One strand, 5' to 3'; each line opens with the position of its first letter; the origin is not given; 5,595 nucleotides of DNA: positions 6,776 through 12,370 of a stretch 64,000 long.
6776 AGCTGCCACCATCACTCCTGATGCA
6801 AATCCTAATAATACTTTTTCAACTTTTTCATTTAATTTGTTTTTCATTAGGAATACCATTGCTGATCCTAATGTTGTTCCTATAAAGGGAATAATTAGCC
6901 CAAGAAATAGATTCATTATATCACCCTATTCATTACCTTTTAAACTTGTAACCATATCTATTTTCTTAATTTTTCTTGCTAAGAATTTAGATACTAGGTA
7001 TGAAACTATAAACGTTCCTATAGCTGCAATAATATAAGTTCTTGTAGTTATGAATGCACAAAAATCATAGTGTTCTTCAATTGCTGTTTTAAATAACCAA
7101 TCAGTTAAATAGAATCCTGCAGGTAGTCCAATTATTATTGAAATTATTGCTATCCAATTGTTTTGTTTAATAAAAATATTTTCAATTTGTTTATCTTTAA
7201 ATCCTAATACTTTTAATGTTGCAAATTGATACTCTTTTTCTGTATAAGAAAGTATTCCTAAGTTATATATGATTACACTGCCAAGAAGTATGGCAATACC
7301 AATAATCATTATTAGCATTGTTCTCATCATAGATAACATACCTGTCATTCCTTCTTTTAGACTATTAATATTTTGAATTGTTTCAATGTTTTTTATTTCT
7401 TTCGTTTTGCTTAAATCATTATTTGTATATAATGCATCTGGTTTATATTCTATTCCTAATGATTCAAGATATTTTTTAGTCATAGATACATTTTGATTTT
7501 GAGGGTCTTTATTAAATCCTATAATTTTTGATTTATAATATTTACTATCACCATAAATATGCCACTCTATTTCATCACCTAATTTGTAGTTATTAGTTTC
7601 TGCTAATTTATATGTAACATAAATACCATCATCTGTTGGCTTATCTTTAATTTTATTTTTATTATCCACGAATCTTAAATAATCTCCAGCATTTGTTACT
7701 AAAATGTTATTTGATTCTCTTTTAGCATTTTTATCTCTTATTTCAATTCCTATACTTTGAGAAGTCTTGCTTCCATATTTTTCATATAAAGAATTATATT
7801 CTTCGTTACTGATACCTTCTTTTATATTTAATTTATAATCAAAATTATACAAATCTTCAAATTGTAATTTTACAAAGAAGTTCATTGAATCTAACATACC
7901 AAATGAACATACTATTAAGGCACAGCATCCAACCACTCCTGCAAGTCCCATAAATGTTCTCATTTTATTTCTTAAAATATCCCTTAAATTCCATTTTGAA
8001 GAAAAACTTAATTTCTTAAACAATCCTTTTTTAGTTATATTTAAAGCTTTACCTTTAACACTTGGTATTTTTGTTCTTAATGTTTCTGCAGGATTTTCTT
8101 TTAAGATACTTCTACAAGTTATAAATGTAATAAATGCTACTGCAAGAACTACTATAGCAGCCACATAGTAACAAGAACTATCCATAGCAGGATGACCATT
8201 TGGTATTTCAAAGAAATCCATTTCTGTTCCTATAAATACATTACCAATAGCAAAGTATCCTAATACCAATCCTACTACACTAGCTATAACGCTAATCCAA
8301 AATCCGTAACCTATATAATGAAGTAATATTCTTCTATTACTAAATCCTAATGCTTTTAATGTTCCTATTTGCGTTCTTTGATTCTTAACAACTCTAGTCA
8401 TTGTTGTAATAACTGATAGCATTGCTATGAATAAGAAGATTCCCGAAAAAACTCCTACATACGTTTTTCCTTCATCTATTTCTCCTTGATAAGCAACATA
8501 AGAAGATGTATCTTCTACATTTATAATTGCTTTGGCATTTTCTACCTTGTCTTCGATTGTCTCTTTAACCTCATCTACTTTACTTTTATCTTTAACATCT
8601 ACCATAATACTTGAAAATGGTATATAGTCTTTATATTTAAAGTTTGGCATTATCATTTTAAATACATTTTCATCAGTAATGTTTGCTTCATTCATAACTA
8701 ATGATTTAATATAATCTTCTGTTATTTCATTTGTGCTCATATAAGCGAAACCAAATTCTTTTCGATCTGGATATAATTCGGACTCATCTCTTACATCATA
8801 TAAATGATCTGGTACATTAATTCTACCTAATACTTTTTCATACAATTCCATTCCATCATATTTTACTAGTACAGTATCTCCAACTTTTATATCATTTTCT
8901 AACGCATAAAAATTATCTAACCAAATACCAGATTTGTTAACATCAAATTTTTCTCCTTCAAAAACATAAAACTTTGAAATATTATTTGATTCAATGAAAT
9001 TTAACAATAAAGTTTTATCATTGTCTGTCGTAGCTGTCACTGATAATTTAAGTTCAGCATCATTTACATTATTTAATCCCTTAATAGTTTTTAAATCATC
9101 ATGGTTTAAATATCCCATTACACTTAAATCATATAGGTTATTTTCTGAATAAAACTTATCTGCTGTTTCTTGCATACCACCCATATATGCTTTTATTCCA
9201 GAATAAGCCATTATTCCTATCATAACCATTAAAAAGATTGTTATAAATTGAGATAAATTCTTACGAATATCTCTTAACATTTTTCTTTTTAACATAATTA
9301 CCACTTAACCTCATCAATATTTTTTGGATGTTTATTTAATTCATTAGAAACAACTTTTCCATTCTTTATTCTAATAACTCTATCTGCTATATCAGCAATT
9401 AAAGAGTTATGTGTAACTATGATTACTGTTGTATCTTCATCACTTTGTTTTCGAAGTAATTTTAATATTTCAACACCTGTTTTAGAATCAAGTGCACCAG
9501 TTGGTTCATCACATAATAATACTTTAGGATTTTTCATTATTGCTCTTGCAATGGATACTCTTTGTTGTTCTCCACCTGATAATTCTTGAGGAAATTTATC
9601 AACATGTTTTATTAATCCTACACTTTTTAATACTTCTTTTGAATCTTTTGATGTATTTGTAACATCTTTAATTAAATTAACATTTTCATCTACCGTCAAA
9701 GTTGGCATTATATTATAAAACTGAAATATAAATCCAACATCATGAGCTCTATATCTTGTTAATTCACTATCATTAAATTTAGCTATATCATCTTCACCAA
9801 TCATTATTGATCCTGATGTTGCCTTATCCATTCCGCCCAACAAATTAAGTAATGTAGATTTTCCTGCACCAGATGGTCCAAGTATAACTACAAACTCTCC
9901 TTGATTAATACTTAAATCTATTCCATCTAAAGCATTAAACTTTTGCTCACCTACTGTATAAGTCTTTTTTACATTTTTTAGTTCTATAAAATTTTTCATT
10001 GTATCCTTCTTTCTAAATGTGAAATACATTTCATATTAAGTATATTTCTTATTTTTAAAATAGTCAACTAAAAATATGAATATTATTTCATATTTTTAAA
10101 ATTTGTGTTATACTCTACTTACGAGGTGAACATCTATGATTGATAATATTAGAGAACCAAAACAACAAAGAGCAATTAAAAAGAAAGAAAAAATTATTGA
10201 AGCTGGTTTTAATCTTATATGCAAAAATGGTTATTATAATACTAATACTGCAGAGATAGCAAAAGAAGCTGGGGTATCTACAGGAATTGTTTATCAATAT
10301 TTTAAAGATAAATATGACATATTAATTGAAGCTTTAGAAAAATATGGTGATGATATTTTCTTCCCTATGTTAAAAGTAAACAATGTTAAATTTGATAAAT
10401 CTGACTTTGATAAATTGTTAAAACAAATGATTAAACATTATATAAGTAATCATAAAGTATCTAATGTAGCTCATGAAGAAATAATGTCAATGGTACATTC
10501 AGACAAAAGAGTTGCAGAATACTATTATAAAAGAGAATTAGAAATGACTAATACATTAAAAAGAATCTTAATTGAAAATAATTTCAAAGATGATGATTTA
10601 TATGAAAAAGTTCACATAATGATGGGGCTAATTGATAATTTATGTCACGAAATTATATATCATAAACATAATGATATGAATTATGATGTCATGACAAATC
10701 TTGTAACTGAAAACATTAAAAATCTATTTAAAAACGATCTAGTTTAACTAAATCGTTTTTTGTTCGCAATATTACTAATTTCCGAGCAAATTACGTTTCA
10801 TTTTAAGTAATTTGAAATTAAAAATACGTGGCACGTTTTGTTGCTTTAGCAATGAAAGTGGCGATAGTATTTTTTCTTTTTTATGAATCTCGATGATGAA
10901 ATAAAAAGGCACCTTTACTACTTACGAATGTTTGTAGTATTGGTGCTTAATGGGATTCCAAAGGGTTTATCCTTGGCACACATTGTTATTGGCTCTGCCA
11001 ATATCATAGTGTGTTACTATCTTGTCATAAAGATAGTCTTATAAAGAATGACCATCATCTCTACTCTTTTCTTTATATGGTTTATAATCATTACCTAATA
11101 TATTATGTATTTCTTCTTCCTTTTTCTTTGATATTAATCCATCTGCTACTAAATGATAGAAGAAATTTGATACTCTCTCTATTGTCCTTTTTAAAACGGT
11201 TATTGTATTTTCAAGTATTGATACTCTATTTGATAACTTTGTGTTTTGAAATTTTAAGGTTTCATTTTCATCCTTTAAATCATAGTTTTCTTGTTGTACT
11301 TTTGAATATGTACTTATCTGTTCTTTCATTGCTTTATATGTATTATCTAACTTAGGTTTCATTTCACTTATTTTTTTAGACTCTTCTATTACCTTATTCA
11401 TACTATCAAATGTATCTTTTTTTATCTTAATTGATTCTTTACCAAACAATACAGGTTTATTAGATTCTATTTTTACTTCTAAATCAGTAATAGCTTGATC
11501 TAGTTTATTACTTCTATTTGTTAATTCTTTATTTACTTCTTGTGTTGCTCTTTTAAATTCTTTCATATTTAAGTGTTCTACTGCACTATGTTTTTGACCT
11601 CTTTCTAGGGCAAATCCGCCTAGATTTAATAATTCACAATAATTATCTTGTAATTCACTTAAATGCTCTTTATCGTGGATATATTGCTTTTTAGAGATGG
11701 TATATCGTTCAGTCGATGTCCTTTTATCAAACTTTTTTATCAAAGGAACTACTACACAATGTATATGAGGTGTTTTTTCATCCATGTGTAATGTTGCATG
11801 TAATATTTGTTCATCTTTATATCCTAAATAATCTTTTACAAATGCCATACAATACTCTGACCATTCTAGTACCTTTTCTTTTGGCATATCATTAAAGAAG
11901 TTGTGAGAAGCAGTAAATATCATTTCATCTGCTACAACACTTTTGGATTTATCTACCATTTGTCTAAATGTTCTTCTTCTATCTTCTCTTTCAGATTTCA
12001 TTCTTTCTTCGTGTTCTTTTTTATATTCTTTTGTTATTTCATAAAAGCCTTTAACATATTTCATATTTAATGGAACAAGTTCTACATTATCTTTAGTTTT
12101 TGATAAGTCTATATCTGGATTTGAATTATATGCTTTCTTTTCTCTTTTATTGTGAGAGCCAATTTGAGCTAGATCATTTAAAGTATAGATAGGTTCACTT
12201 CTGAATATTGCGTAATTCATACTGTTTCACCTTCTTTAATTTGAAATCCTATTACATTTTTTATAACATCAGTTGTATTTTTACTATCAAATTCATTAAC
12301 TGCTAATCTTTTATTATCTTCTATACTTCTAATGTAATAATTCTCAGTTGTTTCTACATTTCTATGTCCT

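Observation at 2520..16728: ~14.2-kb island integrated into the 3' end of secA, with the original secA tail and terminator displaced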

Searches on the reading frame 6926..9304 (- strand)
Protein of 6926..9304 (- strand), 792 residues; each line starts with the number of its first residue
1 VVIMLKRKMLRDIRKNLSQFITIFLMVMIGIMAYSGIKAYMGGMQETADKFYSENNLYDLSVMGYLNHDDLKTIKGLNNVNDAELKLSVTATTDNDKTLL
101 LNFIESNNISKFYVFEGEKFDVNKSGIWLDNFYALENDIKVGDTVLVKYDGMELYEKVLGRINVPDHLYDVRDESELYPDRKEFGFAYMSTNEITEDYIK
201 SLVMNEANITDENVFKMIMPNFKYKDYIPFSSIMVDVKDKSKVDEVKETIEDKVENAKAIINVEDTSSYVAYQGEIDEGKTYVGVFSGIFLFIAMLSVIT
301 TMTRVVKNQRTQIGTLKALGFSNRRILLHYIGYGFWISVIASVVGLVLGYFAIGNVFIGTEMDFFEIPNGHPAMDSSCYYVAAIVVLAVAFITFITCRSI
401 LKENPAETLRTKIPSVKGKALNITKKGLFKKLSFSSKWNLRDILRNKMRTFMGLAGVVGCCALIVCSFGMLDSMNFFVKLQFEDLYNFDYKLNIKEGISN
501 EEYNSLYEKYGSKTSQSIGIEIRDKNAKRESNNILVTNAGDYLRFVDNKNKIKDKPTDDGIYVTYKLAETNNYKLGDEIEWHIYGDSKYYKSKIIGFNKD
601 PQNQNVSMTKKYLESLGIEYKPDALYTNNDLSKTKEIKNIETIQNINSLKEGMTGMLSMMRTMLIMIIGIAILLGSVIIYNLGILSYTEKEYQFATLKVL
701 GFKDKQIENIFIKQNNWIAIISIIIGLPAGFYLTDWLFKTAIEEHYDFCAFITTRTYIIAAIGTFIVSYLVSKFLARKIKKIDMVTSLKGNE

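Call 57: search_protein_families(library=pfam, proteins=[window:6926-9304:-], max_evalue=0.001)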
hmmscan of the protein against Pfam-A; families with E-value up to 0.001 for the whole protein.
window:6926-9304:- (792 aa): 2 families
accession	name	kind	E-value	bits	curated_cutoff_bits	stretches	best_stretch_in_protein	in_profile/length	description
PF02687.27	FtsX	-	1.5e-31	109.4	25.5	2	285-405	2-120/120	FtsX-like permease C-terminal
PF12704.14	MacB_PCD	-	1.8e-06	28.8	27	0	25-252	6-206/207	MacB-like periplasmic core domain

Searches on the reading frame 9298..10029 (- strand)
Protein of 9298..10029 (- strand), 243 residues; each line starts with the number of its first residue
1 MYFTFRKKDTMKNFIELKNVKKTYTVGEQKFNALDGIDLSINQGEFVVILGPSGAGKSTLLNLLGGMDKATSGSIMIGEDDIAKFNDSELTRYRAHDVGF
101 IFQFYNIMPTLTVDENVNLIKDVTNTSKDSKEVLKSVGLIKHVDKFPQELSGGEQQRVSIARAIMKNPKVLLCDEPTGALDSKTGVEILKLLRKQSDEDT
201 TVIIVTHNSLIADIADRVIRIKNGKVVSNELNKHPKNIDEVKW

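Call 57: search_protein_families(library=pfam, proteins=[window:9298-10029:-], max_evalue=0.001)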
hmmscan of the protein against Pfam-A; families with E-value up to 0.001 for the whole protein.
window:9298-10029:- (243 aa): 8 families
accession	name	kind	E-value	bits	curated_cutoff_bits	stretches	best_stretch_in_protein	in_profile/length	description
PF00005.33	ABC_tran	-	1.9e-36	126.1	25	1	34-177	1-136/137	ABC transporter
PF02463.25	SMC_N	-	3.6e-08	33.6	40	1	44-223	24-213/220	RecF/RecN/SMC N terminal domain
PF13304.12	AAA_21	-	1.1e-07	32.7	27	0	83-212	168-303/304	AAA domain, putative AbiEii toxin, Type IV TA system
PF03193.22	RsgA_GTPase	-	7e-06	26.4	30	1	23-74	86-136/174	RsgA GTPase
PF09818.15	ABC_ATPase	-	0.00024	20.7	23.2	0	39-64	75-99/283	P-loop domain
PF13401.12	AAA_22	-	0.00029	21.6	27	1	44-205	5-121/130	AAA domain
PF13555.12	AAA_29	-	0.00055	20.1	27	0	35-61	13-39/61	P-loop containing region of AAA domain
PF13476.12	AAA_23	-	0.00085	20.4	27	0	33-66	12-41/201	AAA domain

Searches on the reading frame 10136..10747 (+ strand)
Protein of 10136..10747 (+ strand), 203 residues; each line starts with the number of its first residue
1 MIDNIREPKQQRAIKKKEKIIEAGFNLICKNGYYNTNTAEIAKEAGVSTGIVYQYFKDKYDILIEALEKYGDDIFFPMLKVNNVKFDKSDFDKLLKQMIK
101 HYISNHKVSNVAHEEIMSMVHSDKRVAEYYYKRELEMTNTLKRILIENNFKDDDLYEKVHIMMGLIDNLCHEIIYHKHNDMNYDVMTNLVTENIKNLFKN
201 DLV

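Call 9: search_protein_families(library=pfam, proteins=[window:10136-10747:+], max_evalue=0.01)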
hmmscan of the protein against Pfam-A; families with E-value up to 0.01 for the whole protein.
window:10136-10747:+ (203 aa): 1 family
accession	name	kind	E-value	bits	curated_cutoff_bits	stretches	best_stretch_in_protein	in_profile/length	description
PF00440.29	TetR_N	-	1.4e-13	50.8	24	1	20-65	1-46/47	Bacterial regulatory proteins, tetR family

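Call 61: search_protein_families(library=ncbifam, proteins=[window:10136-10747:+], max_evalue=0.001)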
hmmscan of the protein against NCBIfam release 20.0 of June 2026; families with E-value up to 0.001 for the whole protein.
window:10136-10747:+ (203 aa): 19 families
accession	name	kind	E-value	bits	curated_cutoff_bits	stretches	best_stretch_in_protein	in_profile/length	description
NF053878.1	FATransRegFadRBac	equivalog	2.4e-14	53.5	200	1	15-200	3-186/190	fatty acid metabolism transcriptional regulator FadR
NF001978.0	PRK00767.1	equivalog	8.4e-12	45.3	118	1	16-69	10-63/197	transcriptional regulator BetI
TIGR03384.1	betaine_BetI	equivalog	1.5e-11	44.4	201.3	1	14-68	7-61/189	choline-binding transcriptional repressor BetI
NF007949.0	PRK10668.1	equivalog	5.9e-10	39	271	1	10-122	6-115/216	multidrug efflux transporter transcriptional repressor AcrR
NF050111.1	TransRegSACE7040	equivalog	8.6e-10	38.8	250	1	16-188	2-172/186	SACE_7040 family transcriptional regulator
NF051852.1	efflux_TF_MtrR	exception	2.4e-09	37.3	280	1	11-123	6-122/205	multidrug efflux system transcriptional repressor MtrR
NF037937.1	septum_RefZ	equivalog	3.4e-09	36.9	180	1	17-154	1-142/195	forespore capture DNA-binding protein RefZ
NF053731.1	TransRegFasRMycb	equivalog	8.9e-09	35.4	330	1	15-75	11-71/199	HTH-type transcriptional activator FasR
NF041196.1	ScbR_bind_reg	equivalog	4.4e-08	33.5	150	1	10-67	1-58/191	ScbR family autoregulator-binding transcription factor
NF051457.1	acryl_TF_AcuR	equivalog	4.5e-07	29.3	247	1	6-77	7-78/204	acrylate utilization transcriptional regulator AcuR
NF033703.1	transcr_KstR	equivalog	7.9e-07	28.8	280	1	15-70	7-62/185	cholesterol catabolism transcriptional regulator KstR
TIGR03968.1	mycofact_TetR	equivalog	3.4e-06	26.8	224.9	1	11-65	5-59/190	mycofactocin system transcriptional regulator MftR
NF007430.0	PRK09975.1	equivalog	4.4e-05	22.7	274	1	10-65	6-61/220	acrEF/envCD operon transcriptional regulator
NF053516.1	TranRepPrsAVib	equivalog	6.3e-05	22.9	300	1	15-97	6-86/208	TetR family transcriptional repressor PsrA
NF058643.1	TranRegCurRPseudo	equivalog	7.6e-05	22.5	300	1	17-77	9-69/193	TetR family transcriptional repressor CurR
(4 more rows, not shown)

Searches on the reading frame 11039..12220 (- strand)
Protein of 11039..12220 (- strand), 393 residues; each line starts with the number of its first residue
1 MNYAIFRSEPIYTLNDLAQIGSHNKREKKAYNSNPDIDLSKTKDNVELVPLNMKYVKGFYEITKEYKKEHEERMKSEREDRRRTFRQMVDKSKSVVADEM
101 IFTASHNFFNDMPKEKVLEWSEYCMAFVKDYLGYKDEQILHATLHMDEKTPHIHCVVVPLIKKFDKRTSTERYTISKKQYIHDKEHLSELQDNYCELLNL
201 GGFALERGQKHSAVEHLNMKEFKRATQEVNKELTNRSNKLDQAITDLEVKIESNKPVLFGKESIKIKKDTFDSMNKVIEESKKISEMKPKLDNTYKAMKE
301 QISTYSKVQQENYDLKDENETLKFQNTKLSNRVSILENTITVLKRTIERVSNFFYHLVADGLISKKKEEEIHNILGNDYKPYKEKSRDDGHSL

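Call 9: search_protein_families(library=pfam, proteins=[window:11039-12220:-], max_evalue=0.01)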
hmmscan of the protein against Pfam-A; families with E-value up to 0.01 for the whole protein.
window:11039-12220:- (393 aa): 2 families
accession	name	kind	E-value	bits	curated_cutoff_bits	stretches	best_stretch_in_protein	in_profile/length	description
PF01076.25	Mob_Pre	-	3.4e-27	96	25.5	1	1-223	1-195/196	Plasmid recombination enzyme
PF04977.20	DivIC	-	0.0089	16.3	28.9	1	298-338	12-52/80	Septum formation initiator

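Call 61: search_protein_families(library=ncbifam, proteins=[window:11039-12220:-], max_evalue=0.001)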
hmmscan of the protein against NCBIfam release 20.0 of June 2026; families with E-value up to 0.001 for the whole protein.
window:11039-12220:- (393 aa): 1 family
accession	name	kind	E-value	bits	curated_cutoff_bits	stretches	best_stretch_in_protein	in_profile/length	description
NF041497.1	MobV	equivalog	1.9e-32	112.9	100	1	1-216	1-187/187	MobV family relaxase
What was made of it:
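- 11039..12220 (-): MobV relaxase (393 aa). PF01076 (call 9); NF041497 MobV, 112.9 bits against a cut-off of 100 (call 61).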

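Call 62: search_protein_families(library=phrogs, proteins=[window:11039-12220:-], max_evalue=0.001)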
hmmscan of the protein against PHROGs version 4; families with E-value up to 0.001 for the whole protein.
window:11039-12220:- (393 aa): 0 families
